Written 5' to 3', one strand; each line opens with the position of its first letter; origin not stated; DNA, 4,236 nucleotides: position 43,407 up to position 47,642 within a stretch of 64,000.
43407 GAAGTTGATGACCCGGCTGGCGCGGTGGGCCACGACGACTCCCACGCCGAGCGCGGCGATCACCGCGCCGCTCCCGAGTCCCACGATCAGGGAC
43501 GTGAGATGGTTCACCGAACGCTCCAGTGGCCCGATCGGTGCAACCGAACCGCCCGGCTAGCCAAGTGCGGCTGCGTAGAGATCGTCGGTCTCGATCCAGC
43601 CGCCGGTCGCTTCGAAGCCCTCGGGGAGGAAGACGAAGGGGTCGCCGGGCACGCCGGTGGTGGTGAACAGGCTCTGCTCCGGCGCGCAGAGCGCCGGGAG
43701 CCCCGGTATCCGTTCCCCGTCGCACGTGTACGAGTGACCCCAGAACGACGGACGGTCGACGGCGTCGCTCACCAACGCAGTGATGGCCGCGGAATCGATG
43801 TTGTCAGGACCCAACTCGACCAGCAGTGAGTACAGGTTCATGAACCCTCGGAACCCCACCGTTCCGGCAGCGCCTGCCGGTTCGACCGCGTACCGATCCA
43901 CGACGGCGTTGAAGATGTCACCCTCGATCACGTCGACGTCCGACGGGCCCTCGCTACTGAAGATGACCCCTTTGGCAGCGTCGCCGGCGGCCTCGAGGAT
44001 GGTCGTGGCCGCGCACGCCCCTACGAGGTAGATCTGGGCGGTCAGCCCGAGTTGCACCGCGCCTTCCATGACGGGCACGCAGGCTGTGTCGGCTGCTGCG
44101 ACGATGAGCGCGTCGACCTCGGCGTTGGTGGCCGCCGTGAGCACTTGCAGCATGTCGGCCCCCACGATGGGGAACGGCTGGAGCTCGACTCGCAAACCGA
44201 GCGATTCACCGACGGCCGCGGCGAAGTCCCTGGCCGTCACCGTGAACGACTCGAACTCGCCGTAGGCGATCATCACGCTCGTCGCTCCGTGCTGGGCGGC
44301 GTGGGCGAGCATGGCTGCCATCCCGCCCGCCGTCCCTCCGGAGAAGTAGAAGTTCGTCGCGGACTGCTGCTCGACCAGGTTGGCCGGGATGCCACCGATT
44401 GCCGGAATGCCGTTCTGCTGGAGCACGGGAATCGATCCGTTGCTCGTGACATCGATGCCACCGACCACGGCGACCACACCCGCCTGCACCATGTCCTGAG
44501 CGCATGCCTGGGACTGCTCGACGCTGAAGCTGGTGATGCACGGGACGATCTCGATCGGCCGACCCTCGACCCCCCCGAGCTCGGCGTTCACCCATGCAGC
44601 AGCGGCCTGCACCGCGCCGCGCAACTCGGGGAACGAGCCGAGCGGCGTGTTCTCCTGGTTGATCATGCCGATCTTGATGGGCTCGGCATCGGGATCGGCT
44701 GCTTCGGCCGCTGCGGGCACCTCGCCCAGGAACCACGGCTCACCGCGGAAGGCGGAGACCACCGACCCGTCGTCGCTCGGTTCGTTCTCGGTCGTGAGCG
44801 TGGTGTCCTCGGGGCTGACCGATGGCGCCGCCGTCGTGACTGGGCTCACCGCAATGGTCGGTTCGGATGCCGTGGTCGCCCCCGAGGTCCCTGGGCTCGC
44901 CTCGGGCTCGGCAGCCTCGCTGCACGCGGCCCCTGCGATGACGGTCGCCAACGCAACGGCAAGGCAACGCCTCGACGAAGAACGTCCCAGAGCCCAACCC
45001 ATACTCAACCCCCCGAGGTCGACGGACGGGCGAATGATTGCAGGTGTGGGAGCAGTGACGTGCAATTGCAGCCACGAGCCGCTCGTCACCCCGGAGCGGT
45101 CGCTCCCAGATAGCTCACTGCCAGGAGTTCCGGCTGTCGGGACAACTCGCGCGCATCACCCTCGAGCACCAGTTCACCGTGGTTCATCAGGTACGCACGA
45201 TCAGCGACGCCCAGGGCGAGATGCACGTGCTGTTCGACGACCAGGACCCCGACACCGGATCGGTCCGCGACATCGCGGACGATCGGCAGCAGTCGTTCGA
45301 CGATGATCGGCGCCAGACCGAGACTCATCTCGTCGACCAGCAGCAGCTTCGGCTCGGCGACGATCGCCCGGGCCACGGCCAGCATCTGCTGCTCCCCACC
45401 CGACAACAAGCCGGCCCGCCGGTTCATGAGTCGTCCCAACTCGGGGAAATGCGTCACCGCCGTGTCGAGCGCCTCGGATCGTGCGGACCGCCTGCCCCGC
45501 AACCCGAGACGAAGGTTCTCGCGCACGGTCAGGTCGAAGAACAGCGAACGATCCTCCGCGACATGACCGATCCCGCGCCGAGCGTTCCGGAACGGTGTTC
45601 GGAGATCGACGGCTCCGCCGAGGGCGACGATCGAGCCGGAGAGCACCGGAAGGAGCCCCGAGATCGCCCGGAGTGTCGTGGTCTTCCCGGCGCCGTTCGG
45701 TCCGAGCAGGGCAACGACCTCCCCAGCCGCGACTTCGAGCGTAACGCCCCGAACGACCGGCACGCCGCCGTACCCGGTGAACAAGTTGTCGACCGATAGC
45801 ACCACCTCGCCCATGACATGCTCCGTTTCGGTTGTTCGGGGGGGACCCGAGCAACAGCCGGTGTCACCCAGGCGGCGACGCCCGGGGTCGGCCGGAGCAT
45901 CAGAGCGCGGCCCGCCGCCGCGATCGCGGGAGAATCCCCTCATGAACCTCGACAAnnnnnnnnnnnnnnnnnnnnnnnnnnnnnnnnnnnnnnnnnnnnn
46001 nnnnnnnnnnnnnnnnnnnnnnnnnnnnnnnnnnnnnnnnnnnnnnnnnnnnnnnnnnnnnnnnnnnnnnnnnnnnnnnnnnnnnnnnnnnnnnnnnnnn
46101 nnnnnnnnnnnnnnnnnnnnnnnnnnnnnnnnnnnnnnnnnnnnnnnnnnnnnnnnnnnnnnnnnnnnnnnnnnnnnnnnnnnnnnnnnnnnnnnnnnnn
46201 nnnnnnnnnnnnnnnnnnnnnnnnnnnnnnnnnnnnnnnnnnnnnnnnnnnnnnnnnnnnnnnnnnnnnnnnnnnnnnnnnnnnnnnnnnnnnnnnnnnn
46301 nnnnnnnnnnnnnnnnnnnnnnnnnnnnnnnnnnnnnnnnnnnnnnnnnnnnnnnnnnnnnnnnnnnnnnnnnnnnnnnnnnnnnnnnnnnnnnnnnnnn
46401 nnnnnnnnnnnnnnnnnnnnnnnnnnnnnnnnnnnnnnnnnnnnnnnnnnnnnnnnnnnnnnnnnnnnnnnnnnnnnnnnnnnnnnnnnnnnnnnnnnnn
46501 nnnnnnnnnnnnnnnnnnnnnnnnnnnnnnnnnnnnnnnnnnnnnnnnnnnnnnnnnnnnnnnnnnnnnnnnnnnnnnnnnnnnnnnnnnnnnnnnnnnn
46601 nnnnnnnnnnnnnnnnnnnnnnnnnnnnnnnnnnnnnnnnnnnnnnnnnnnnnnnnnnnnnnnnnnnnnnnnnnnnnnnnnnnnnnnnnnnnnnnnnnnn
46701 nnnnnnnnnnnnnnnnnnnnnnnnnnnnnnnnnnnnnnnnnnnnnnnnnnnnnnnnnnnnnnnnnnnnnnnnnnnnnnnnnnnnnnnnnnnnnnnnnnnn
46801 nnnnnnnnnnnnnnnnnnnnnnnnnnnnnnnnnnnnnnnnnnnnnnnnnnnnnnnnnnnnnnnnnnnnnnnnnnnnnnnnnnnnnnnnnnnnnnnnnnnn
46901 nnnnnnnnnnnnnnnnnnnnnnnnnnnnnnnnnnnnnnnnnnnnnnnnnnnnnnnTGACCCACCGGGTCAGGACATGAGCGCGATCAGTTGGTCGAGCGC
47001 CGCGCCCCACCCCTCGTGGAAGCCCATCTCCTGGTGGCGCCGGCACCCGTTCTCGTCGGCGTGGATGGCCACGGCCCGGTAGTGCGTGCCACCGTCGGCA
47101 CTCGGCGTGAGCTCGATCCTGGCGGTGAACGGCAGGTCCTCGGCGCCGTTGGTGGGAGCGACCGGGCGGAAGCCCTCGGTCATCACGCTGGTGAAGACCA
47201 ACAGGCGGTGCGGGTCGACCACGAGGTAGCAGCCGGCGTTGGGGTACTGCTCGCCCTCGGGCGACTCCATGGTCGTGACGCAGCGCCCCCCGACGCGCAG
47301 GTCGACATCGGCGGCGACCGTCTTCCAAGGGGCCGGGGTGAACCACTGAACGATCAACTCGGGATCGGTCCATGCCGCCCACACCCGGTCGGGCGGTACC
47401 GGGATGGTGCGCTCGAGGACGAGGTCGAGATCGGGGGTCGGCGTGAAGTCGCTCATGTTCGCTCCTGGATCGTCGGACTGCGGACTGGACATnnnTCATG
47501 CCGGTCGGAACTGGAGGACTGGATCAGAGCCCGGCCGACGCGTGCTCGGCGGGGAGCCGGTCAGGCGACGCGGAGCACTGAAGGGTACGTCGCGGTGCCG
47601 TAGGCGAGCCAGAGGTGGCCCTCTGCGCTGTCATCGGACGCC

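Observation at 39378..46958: ACC deaminase divergently paired with a Liv-type amino-acid ABC importer that has a carotenoid/lignostilbene oxygenase nested inside it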

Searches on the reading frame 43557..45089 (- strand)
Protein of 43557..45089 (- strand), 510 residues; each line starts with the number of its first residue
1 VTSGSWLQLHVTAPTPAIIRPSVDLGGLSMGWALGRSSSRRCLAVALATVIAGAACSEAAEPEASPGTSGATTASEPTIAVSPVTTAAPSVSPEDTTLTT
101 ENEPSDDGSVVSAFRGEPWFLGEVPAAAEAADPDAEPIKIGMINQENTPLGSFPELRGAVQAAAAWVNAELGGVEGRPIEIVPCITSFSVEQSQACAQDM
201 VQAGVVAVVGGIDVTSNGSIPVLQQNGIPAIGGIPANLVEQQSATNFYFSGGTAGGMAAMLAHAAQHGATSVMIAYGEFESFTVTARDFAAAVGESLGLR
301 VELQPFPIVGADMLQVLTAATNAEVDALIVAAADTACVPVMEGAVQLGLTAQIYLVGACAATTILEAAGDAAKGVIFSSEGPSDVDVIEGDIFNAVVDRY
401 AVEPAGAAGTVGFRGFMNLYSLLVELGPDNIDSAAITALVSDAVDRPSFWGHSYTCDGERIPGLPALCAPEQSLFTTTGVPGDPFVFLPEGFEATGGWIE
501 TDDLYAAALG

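Call 4: search_protein_families(library=pfam, proteins=[window:43557-45089:-])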
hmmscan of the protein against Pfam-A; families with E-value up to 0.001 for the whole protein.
window:43557-45089:- (510 aa): 1 family
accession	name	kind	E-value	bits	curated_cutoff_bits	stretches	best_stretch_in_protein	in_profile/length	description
PF13458.12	Peripla_BP_6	-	9.8e-33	114.7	31.7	1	137-401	1-269/343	Periplasmic binding protein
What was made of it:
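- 43557..45002 (-): Lipoprotein solute-binding protein, Peripla_BP_6, with a ~95-aa Pro/Thr/Ser/Ala-rich linker. PF13458, E = 1e-32 (call 4).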

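Call 5: search_protein_families(library=ncbifam, proteins=[window:43557-45089:-])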
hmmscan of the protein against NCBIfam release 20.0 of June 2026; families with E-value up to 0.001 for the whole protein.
window:43557-45089:- (510 aa): 0 families

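Call 9: find_related_loci(query=window:43557-45005:-, collection=genome_contigs, flank=10000)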
Query window:43557-45005:- (482 aa) in genome_contigs; peptide patterns used: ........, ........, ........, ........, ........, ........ (x = any residue, [..] = any of these).
99 stretches matched a pattern; 27 encode a relative of the query (tblastn E <= 1e-3); 27 distinct loci.
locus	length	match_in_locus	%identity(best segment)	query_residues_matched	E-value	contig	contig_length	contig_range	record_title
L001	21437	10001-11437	63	2-481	2e-178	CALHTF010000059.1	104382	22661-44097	MAG: uncultured Acidimicrobiales bacterium isolate R2_Bin_MAXBIN__030_1 genome assembly, contig: c_000000422279, whole g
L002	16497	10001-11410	61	4-482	4e-173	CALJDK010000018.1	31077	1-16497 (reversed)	MAG: uncultured Acidimicrobiales bacterium isolate R2_Bin_MAXBIN__011_sub_1 genome assembly, contig: c_000000047995, who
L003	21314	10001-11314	55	38-480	1e-147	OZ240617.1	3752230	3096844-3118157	MAG: Candidatus Aldehydirespiratoraceae bacterium isolate 0b71e67c-702b-47f2-97b2-5742d9223fe1 genome assembly, chromoso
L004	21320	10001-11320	53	36-480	6e-147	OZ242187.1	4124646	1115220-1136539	MAG: Candidatus Aldehydirespiratoraceae bacterium isolate 61e8bfbb-40aa-4858-aaa5-c73b4985a48d genome assembly, chromoso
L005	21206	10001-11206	58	66-480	3e-145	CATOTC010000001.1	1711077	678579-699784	MAG: uncultured Acidimicrobiales bacterium isolate 8df1c292-23c6-49f7-a3bb-af87a3525af3 genome assembly, contig: contig_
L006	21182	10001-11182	58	78-480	1e-144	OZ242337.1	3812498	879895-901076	MAG: Candidatus Aldehydirespiratoraceae bacterium isolate 4e9cc62d-94a8-4610-be7f-a0f893ae6d2b genome assembly, chromoso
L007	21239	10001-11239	57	65-480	7e-144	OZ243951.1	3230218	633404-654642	MAG: Candidatus Aldehydirespiratoraceae bacterium isolate d6686e6b-c766-4219-a85b-b3fd03f9654a genome assembly, chromoso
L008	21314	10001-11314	54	38-480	1e-142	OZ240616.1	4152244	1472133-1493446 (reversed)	MAG: Candidatus Aldehydirespiratoraceae bacterium isolate 1f25ca57-e486-4e0f-9107-43bc41358f04 genome assembly, chromoso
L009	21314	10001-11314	54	38-480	7e-142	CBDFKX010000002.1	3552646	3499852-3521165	MAG: Candidatus Aldehydirespiratoraceae bacterium isolate 8d6ab3e8-b734-4a82-969c-709287334e5d genome assembly, contig:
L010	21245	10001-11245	56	67-480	5e-141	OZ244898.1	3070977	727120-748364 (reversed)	MAG: Candidatus Aldehydirespiratoraceae bacterium isolate f42316b8-8bff-4a9a-a819-47b04988829c genome assembly, chromoso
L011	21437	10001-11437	54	13-480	4e-139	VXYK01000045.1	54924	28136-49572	MAG: Acidimicrobiaceae bacterium isolate SB0670_bin_1 NODE_359_length_54924_cov_15.685159, whole genome shotgun sequence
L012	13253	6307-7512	54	73-481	1e-134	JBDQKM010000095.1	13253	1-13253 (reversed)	MAG: Acidimicrobiales bacterium isolate SFB_27D_19FebDec_coas_23 k141_4279478_length_13253_cov_19.1538, whole genome sho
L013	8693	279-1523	75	67-481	0e+0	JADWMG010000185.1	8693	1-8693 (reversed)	MAG: Actinomycetota bacterium isolate Sva-07 scaffold_11687, whole genome shotgun sequence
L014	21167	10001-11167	53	81-482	2e-132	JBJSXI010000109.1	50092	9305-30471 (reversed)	MAG: Ilumatobacteraceae bacterium isolate samp_4435_metadecoder_703 samp_4435_2410675, whole genome shotgun sequence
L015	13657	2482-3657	49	81-478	4e-115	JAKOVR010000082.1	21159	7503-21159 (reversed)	MAG: Actinomycetes bacterium isolate JPNG_maxbin.062 k201_102261, whole genome shotgun sequence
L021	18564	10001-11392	60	17-478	4e-163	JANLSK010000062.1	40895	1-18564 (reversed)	MAG: Actinomycetes bacterium isolate OTE_25_metabat_366 OTE_25_k141_1932309, whole genome shotgun sequence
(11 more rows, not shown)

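Call 16: search_protein_families(library=pfam, proteins=[L003:4501-5292:+, L003:5289-6074:+, L003:14215-15384:-, L003:15602-16027:+, L003:16080-16508:+, L003:1029-1688:+, L003:1701-2807:-, L008:13382-13972:+, L001:13394-14953:+, L005:2784-3896:-])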
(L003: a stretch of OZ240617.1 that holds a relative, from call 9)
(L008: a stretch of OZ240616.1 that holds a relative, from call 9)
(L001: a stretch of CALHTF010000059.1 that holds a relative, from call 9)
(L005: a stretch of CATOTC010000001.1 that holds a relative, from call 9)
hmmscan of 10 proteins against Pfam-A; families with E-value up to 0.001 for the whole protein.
L003:4501-5292:+ (263 aa): 1 family
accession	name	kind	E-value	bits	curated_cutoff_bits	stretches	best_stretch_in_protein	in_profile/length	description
PF13531.11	SBP_bac_11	-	1.9e-22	80.6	25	1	34-193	3-168/227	Bacterial extracellular solute-binding protein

L003:5289-6074:+ (261 aa): 1 family
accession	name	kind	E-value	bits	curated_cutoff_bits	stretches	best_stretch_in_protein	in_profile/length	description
PF00528.27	BPD_transp_1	-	1.1e-07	32.2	26.4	1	69-250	1-171/184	Binding-protein-dependent transport system inner membrane component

L003:14215-15384:- (389 aa): 0 families

L003:15602-16027:+ (141 aa): 1 family
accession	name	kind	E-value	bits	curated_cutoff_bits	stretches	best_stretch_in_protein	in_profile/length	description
PF08570.15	DUF1761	-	4.8e-25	88.7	31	1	12-137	1-122/123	Protein of unknown function (DUF1761)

L003:16080-16508:+ (142 aa): 1 family
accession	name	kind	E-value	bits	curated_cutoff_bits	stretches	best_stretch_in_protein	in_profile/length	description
PF10861.13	DUF2784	-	2e-18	66.9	29.7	1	5-105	2-102/109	Protein of Unknown function (DUF2784)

L003:1029-1688:+ (219 aa): 2 families
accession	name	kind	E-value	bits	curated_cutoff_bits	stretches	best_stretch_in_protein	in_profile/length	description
PF01596.23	Methyltransf_3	-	5.5e-53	179.8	22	1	18-218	3-203/204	O-methyltransferase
PF13578.12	Methyltransf_24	-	3.6e-18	66.8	26.3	1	66-168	1-104/105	Methyltransferase domain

L003:1701-2807:- (368 aa): 1 family
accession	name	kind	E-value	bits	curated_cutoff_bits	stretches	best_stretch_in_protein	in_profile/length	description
PF06742.16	DUF1214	-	5.4e-06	27.3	25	0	280-340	30-97/112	Protein of unknown function (DUF1214)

L008:13382-13972:+ (196 aa): 2 families
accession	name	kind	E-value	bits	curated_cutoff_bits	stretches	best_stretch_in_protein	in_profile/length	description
PF00440.29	TetR_N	-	6.6e-11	42.3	24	1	15-61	1-47/47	Bacterial regulatory proteins, tetR family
PF13305.11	TetR_C_33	-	1.6e-08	35.5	26.8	1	90-186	6-102/103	Tetracyclin repressor-like, C-terminal domain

L001:13394-14953:+ (519 aa): 2 families
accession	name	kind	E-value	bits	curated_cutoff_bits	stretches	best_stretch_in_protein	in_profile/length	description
PF00501.34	AMP-binding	-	3.8e-62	210.7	29.9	1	10-364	6-376/384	AMP-binding enzyme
PF13193.12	AMP-binding_C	-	8.3e-20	71.9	24.5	1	424-501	1-76/76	AMP-binding enzyme C-terminal domain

L005:2784-3896:- (370 aa): 3 families
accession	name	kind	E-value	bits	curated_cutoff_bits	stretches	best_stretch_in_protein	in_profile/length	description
PF00924.24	MS_channel_2nd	-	6.6e-18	65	20.2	1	160-222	2-66/68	Mechanosensitive ion channel, beta-domain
PF21082.3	MS_channel_3rd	-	1.3e-13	51.6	21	1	231-318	3-88/88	Mechanosensitive ion channel MscS, C-terminal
PF21088.3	MS_channel_1st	-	9.2e-07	29.2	23.1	1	123-158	7-42/42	Mechanosensitive ion channel, transmembrane helices 2/3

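Call 17: search_solved_structures(query=window:43557-45005:-, max_evalue=0.01)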
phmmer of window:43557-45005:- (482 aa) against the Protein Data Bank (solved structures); distinct sequences matched with E-value up to 0.01: 1.
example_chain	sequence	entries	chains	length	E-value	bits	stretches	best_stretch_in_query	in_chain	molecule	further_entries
3td9_A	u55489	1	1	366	3.7e-07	32.5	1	144-399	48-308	Branched chain amino acid ABC transporter, periplasmic amino acid-binding protein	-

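Call 70: search_protein_families(library=pfam, proteins=[L001:7422-8744:+, L001:8757-9884:+, L001:840-3026:-, L001:3072-4022:-, L001:4847-5719:-, L013:6646-8196:+, L002:7028-8392:-, L002:5577-6782:-, L002:4329-5510:+, L021:14297-15733:-])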
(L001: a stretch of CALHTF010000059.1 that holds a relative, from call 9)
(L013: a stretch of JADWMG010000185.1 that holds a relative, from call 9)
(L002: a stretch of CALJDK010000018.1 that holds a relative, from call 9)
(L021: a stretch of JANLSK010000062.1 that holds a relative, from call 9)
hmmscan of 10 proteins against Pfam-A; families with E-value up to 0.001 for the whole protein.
L001:7422-8744:+ (440 aa): 1 family
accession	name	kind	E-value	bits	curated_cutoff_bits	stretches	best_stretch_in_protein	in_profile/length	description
PF00815.25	Histidinol_dh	-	3.9e-110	369.1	27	1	28-435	8-410/411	Histidinol dehydrogenase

L001:8757-9884:+ (375 aa): 2 families
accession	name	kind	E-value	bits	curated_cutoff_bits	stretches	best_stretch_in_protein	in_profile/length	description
PF18306.6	LDcluster4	-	1e-08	35.4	26.3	1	155-204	3-51/151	SLOG cluster4 family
PF03641.19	Lysine_decarbox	-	4.6e-07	30.5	27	1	245-363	11-129/131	Possible lysine decarboxylase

L001:840-3026:- (728 aa): 5 families
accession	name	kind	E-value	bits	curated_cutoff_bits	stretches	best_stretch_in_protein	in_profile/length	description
PF17941.7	PP_kinase_C_1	-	3e-71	238.8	25.7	1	371-536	2-166/167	Polyphosphate kinase C-terminal domain 1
PF13090.12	PP_kinase_C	-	1.6e-58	197.4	25.8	1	543-705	1-160/172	Polyphosphate kinase C-terminal domain 2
PF02503.22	PP_kinase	-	3.6e-58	196.7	31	1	163-337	2-180/183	Polyphosphate kinase middle domain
PF13089.11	PP_kinase_N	-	1.5e-37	128.6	23.8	1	48-153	1-106/107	Polyphosphate kinase N-terminal domain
PF13091.12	PLDc_2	-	8.1e-15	55.3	27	2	409-531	12-131/132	PLD-like domain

L001:3072-4022:- (316 aa): 1 family
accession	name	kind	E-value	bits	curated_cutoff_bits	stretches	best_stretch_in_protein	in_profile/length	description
PF00480.26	ROK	-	1.8e-55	189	22.9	1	13-314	2-293/294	ROK family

L001:4847-5719:- (290 aa): 1 family
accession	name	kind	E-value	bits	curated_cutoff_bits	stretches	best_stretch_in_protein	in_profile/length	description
PF13490.11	zf-HC2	-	5.4e-07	30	22.2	1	5-35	3-33/35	Putative zinc-finger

L013:6646-8196:+ (516 aa): 2 families
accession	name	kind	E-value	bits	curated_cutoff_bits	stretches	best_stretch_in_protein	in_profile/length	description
PF00501.34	AMP-binding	-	1.5e-69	235.1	29.9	1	15-377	4-384/384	AMP-binding enzyme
PF13193.12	AMP-binding_C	-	1e-23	84.5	24.5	1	427-502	1-76/76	AMP-binding enzyme C-terminal domain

L002:7028-8392:- (454 aa): 2 families
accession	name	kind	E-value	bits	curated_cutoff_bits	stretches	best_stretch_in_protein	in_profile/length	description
PF00848.25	Ring_hydroxyl_A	-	4.5e-19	69.6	24.9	1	211-448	13-207/208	Ring hydroxylating alpha subunit (catalytic domain)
PF00355.32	Rieske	-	2.5e-13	50.2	20.3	1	67-147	2-81/88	Rieske [2Fe-2S] domain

L002:5577-6782:- (401 aa): 2 families
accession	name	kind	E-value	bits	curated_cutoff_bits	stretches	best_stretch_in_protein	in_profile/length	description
PF00848.25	Ring_hydroxyl_A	-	2e-23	83.8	24.9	1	204-380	18-206/208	Ring hydroxylating alpha subunit (catalytic domain)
PF00355.32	Rieske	-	3.3e-15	56.2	20.3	1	58-132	6-78/88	Rieske [2Fe-2S] domain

L002:4329-5510:+ (393 aa): 1 family
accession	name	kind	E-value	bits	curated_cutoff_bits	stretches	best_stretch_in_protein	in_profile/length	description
PF00296.26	Bac_luciferase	-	1.5e-31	110.4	27.9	1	53-358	31-312/314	Luciferase-like monooxygenase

L021:14297-15733:- (478 aa): 1 family
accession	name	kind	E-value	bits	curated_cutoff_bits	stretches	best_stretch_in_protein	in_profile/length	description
PF20091.5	Abhydrolase_10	-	3.3e-143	478.2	23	1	29-466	1-428/429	Alpha/beta hydrolase domain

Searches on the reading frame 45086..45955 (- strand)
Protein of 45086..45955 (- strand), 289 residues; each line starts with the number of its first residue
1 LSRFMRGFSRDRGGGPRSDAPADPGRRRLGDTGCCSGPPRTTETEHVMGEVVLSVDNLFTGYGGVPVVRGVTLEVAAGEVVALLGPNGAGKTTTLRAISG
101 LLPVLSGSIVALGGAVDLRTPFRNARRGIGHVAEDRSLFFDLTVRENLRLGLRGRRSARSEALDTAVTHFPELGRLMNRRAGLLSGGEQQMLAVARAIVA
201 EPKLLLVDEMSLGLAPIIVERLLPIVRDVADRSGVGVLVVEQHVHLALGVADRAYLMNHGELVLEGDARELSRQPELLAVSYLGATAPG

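Call 4: search_protein_families(library=pfam, proteins=[window:45086-45955:-])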
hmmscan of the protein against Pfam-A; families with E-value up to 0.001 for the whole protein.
window:45086-45955:- (289 aa): 3 families
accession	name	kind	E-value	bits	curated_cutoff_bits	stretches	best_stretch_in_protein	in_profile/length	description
PF00005.33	ABC_tran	-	4.1e-28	99.1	25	1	69-209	2-134/137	ABC transporter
PF13304.12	AAA_21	-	1.6e-09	38.7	27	1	81-106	2-26/304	AAA domain, putative AbiEii toxin, Type IV TA system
PF13401.12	AAA_22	-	0.00059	20.6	27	0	80-242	7-123/130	AAA domain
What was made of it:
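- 45086..45814 (-): LivF/UrtE-like ABC ATPase, first gene of the operon. ABC_tran (call 4).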

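Call 5: search_protein_families(library=ncbifam, proteins=[window:45086-45955:-])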
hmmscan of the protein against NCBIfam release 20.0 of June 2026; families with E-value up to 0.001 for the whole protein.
window:45086-45955:- (289 aa): 185 families (the best 25 are shown)
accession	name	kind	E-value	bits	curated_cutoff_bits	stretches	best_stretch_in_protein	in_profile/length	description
TIGR03410.1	urea_trans_UrtE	equivalog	4.6e-61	206.2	285.8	1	53-273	1-221/230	urea ABC transporter ATP-binding subunit UrtE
TIGR04406.1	LPS_export_lptB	equivalog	6.8e-47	159.8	240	1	53-285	2-235/239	LPS export ABC transporter ATP-binding protein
NF008626.0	PRK11614.1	equivalog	1.4e-44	152.4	441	1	49-284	2-236/237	high-affinity branched-chain amino acid ABC transporter ATP-binding protein LivF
NF008144.0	PRK10895.1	equivalog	1.1e-37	129.8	381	1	52-284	3-236/241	LPS export ABC transporter ATP-binding protein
TIGR03265.1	PhnT2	equivalog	3e-37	128.6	457.7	1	52-278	4-229/353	putative 2-aminoethylphosphonate ABC transporter ATP-binding protein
NF008449.1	PRK11300.1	equivalog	6.2e-37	127.2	362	1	50-284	3-253/255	high-affinity branched-chain amino acid ABC transporter ATP-binding protein LivG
TIGR01188.1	drrA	subfamily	1.5e-35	123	312.45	1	62-273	3-213/302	daunorubicin resistance ABC transporter, ATP-binding protein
NF040840.2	tungstate_WtpC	equivalog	1e-33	117.1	440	1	56-280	5-227/347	tungstate ABC transporter ATP-binding protein WtpC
NF006987.0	PRK09452.1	equivalog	1.2e-33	116.4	482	1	42-281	7-245/378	spermidine/putrescine ABC transporter ATP-binding protein PotA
TIGR02142.1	modC_ABC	equivalog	1.5e-33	116.5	285.05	1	71-278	16-226/353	molybdenum ABC transporter ATP-binding protein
TIGR00968.1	3a0106s01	subfamily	1.5e-33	116.3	342.75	1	55-284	3-232/237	sulfate ABC transporter ATP-binding protein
TIGR03864.1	PQQ_ABC_ATP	hypoth_equivalog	2.4e-33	115.6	302.25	1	53-276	2-224/236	ABC transporter, ATP-binding subunit, PQQ-dependent alcohol dehydrogenase system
TIGR03258.1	PhnT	equivalog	2.8e-33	115.4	499.15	1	53-286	9-243/359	2-aminoethylphosphonate ABC transport system ATP-binding subunit PhnT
NF010068.0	PRK13548.1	equivalog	1.1e-32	113.2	261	1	50-277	3-236/261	heme ABC transporter ATP-binding protein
NF007027.0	PRK09493.1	equivalog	1.5e-31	109.6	379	1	57-275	6-227/240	glutamine ABC transporter ATP-binding protein GlnQ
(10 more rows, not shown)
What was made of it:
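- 45086..45814 (-): UrtE scores 206 bits and LivF 152 bits, both below cut-off (call 5).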

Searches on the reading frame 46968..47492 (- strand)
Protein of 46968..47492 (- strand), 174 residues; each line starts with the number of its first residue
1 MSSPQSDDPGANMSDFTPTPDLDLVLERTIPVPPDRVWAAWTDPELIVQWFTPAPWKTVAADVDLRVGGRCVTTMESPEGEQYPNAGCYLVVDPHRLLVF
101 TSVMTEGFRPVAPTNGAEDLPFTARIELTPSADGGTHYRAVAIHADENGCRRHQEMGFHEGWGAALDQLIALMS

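Call 7: search_protein_families(library=pfam, proteins=[window:46968-47492:-])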
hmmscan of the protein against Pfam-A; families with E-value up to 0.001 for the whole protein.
window:46968-47492:- (174 aa): 2 families
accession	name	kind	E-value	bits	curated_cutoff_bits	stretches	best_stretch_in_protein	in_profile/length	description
PF08327.17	AHSA1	-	8.3e-30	104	22.1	1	32-173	2-124/125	Activator of Hsp90 ATPase homolog 1-like protein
PF10604.15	Polyketide_cyc2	-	0.00016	22.5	27.4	1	26-137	6-101/142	Polyketide cyclase / dehydrase and lipid transport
